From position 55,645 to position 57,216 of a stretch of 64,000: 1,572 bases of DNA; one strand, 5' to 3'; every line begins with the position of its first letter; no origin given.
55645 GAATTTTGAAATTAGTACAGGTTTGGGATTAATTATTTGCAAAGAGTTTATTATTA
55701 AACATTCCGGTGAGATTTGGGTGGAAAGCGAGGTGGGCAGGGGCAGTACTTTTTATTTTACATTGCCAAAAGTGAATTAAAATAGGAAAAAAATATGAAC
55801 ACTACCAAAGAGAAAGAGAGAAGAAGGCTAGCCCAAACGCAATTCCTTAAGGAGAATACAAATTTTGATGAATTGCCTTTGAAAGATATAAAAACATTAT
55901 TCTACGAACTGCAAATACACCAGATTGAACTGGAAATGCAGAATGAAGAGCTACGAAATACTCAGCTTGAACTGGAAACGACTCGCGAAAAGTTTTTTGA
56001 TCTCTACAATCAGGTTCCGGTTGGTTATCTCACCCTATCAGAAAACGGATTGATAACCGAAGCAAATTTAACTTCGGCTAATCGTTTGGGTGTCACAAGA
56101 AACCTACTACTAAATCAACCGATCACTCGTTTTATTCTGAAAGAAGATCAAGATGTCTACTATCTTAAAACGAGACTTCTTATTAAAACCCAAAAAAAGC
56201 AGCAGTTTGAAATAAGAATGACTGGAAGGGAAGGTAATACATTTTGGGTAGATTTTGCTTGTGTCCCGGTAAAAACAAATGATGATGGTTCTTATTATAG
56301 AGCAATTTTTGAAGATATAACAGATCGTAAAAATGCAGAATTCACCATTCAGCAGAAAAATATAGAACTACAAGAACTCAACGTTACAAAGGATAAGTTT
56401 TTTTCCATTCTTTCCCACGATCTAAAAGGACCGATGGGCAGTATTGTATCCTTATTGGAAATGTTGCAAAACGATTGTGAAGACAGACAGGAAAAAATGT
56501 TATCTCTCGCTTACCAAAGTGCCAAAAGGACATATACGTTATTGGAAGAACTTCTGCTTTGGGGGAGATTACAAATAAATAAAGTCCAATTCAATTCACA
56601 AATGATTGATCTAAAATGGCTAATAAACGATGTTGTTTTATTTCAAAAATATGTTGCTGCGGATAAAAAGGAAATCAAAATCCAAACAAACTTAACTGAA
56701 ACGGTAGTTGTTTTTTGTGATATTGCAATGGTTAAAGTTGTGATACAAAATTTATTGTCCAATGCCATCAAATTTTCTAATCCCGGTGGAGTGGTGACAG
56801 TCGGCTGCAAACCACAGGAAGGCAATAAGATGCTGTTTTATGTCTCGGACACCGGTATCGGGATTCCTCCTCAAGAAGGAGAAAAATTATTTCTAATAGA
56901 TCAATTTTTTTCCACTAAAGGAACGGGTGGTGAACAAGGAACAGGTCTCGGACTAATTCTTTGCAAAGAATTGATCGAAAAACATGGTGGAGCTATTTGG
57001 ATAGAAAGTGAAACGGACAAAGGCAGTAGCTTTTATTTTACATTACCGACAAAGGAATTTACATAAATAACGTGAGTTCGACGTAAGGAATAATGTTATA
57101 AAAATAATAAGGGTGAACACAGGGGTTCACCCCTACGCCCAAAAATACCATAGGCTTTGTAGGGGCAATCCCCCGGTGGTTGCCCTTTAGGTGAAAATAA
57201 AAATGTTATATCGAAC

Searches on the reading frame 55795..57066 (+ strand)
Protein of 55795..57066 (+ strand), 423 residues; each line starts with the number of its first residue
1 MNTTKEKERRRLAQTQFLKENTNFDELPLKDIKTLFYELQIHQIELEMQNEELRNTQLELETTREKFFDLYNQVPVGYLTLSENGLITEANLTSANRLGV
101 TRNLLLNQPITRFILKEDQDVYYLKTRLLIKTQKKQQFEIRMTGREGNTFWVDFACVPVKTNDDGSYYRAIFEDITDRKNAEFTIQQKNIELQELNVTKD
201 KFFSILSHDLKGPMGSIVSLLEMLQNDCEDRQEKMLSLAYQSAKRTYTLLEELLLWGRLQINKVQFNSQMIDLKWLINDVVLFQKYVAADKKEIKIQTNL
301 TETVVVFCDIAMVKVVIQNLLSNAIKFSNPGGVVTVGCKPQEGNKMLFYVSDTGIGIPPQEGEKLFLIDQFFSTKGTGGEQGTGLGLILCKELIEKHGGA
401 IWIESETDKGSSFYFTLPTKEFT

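Call 5: search_protein_families(library=pfam, proteins=[window:55795-57066:+])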
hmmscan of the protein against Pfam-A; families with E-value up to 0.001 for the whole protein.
window:55795-57066:+ (423 aa): 6 families
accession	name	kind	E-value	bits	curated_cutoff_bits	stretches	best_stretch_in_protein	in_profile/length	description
PF02518.31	HATPase_c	-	1.3e-26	93.6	26.4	1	312-420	5-110/111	Histidine kinase-, DNA gyrase B-, and HSP90-like ATPase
PF13426.13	PAS_9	-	1.3e-14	54.8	27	1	75-177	1-103/103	PAS domain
PF00512.31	HisKA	-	5.2e-10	39.7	26.9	1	199-259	2-63/66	His Kinase A (phospho-acceptor) domain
PF00989.32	PAS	-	1.1e-06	29.1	22.6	1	70-162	6-99/113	PAS fold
PF08447.18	PAS_3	-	0.00015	22.4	25.6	1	95-169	9-84/89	PAS fold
PF08448.16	PAS_4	-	0.00066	20.3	23.1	0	72-179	2-109/110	PAS fold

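Call 23: find_encoding_contigs(protein=window:55795-57066:+, flank=3500, max_places=10)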
Protein window:55795-57066:+ (423 aa): no gene with exactly this product is on record in the collection.
